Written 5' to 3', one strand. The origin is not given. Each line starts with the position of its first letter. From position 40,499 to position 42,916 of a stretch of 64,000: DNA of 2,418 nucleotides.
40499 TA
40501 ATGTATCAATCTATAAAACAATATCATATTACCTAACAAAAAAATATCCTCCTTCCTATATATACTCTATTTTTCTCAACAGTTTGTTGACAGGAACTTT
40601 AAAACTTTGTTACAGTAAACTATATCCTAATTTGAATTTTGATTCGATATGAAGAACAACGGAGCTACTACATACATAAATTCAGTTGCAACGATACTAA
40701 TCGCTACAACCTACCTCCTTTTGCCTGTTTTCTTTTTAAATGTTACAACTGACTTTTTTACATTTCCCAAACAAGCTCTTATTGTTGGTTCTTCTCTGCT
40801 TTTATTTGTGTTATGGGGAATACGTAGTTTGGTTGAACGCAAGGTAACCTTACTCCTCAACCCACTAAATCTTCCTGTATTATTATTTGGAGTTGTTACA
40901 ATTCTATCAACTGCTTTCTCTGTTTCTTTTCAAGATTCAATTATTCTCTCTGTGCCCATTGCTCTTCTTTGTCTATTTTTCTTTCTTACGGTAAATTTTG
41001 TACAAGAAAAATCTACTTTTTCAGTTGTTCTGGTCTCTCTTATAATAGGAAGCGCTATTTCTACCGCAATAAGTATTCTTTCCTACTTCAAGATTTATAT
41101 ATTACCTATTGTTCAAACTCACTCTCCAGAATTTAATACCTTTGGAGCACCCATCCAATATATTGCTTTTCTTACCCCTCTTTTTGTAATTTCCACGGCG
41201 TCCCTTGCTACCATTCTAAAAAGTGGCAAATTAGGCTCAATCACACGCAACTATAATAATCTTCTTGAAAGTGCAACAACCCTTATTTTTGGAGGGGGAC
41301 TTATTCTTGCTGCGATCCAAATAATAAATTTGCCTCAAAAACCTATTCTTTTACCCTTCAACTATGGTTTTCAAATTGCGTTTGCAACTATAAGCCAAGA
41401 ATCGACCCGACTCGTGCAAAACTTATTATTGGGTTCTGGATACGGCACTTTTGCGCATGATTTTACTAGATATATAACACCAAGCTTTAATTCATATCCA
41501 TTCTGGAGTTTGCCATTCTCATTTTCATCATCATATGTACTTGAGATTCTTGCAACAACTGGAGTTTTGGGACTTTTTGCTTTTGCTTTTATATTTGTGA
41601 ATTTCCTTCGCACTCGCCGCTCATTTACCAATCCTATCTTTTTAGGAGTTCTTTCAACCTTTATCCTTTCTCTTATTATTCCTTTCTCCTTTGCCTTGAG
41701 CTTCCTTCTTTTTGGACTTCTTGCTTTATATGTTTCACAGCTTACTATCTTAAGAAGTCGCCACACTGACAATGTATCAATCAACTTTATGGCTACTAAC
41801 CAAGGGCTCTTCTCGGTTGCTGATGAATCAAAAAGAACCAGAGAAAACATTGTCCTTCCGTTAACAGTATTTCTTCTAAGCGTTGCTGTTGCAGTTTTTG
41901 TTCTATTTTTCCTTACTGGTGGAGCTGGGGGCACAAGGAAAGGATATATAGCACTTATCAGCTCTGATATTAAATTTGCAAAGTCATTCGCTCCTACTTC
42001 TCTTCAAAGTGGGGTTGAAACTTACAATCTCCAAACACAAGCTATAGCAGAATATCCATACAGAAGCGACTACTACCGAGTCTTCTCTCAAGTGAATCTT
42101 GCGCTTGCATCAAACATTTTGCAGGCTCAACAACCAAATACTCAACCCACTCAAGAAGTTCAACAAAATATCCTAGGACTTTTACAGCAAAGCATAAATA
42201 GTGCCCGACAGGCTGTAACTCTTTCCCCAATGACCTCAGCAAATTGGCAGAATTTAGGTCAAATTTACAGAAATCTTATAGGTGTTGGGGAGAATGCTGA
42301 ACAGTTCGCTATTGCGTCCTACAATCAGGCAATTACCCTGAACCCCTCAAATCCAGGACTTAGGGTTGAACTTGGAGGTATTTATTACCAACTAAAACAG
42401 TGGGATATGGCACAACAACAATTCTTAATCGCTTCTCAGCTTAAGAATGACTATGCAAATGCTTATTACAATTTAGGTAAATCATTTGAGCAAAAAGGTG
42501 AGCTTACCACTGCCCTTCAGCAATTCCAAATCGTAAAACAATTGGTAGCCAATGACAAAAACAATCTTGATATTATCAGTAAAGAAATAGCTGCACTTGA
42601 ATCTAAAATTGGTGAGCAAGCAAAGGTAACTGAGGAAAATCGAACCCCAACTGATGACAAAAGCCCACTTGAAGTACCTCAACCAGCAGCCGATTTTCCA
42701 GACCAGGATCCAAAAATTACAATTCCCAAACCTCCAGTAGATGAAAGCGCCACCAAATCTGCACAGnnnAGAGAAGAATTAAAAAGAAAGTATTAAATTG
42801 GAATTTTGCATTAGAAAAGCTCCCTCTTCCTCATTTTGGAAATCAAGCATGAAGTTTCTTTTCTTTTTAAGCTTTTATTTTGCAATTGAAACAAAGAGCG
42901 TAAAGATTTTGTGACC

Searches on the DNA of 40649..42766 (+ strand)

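Call 84: search_with_rna_model(model_id=R1, sources=[L176, L177, L178, L179], max_evalue=1, filters=off)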
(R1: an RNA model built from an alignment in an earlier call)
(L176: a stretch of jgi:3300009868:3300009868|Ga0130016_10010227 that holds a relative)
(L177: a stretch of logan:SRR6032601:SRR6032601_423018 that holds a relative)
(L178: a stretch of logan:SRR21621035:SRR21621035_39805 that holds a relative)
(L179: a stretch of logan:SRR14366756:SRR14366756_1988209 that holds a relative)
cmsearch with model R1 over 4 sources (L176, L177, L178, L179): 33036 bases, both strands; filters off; matches with E-value up to 1: 0.
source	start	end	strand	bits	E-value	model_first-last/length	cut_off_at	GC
